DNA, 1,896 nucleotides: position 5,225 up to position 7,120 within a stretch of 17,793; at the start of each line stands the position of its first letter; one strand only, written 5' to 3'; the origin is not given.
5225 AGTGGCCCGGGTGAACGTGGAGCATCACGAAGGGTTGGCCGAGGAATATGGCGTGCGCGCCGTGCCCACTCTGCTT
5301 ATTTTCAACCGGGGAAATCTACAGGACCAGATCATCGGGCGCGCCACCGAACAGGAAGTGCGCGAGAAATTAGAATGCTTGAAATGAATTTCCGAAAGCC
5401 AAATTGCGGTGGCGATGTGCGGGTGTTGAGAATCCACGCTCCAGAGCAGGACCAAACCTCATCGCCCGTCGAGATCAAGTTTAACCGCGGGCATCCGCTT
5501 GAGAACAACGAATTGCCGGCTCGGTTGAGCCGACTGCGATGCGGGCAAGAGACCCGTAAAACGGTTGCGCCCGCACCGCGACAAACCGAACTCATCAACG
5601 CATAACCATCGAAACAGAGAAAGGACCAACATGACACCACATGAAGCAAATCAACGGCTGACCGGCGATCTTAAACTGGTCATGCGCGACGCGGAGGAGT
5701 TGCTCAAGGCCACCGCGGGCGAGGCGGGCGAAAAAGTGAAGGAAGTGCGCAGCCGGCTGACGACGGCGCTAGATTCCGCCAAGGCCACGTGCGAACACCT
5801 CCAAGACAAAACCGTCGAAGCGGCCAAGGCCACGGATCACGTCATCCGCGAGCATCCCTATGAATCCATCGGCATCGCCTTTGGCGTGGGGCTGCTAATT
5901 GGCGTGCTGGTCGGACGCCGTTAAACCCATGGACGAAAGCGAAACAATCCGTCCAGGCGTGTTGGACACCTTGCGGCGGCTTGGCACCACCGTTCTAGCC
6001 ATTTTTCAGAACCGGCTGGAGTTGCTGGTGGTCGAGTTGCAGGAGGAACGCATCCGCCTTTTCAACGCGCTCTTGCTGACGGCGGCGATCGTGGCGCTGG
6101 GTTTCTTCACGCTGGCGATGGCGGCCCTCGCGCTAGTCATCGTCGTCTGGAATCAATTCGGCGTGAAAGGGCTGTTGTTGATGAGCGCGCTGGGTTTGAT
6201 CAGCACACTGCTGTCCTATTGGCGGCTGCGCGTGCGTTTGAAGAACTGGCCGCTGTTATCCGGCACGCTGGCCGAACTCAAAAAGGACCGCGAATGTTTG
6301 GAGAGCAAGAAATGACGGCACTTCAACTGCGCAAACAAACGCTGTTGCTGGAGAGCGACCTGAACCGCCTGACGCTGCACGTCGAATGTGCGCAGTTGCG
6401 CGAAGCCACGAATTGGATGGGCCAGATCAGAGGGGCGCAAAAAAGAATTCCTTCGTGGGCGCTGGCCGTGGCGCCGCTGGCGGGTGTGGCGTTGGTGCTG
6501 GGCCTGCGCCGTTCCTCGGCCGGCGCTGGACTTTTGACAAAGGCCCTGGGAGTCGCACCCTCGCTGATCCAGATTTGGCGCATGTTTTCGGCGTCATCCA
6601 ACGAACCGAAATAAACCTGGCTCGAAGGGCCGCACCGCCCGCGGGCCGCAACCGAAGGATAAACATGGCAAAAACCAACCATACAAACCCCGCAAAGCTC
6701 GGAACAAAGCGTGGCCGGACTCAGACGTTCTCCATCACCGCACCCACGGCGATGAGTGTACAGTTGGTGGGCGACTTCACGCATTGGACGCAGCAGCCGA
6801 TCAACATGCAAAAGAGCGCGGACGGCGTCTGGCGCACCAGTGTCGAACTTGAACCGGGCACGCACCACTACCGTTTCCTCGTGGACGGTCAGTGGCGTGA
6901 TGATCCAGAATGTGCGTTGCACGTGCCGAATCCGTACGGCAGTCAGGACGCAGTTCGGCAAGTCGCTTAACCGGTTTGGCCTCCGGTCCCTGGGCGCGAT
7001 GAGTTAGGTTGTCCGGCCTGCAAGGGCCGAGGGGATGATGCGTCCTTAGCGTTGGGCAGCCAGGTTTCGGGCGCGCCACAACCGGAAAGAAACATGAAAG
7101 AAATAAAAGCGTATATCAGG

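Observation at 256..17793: Whole window behaves as a single-strand stress/dormancy island headed by a redox-type PAS kinase + NarL regulator (DosR-regulon-like organisation)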

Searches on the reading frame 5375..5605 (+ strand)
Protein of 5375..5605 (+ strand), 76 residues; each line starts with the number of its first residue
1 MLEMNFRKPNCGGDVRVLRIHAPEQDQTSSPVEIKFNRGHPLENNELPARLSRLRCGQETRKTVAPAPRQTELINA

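Call 51: search_protein_families(library=pfam, proteins=[window:5375-5605:+], max_evalue=0.01)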
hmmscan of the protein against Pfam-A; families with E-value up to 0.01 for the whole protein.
window:5375-5605:+ (76 aa): 0 families

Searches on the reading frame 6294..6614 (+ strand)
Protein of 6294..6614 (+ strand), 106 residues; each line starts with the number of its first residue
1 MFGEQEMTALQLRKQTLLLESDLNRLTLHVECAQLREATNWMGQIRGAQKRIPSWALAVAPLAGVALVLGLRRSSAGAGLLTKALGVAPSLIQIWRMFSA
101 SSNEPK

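Call 23: search_protein_families(library=ncbifam, proteins=[window:6318-6614:+], max_evalue=0.001)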
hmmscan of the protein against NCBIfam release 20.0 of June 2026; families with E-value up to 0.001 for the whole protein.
window:6318-6614:+ (98 aa): 0 families

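Call 51: search_protein_families(library=pfam, proteins=[window:6294-6614:+], max_evalue=0.01)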
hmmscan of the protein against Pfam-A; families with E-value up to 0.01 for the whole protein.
window:6294-6614:+ (106 aa): 0 families

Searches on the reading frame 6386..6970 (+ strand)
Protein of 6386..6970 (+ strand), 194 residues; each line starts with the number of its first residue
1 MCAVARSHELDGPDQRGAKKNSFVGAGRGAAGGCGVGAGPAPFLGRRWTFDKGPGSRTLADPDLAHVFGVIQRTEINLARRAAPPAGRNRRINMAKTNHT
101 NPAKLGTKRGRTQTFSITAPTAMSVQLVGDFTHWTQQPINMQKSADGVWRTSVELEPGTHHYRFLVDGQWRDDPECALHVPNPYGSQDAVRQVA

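Call 3: search_protein_families(library=pfam, proteins=[window:6386-6970:+], max_evalue=0.01)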
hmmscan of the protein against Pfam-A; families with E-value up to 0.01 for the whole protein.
window:6386-6970:+ (194 aa): 2 families
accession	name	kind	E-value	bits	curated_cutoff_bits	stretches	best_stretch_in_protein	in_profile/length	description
PF16561.11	AMPK1_CBM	-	2.8e-13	50.3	26.8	1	123-178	12-65/85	Glycogen recognition site of AMP-activated protein kinase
PF02922.24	CBM_48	-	2.7e-09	37.6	22.4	1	105-170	2-72/83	Carbohydrate-binding module 48 (Isoamylase N-terminal domain)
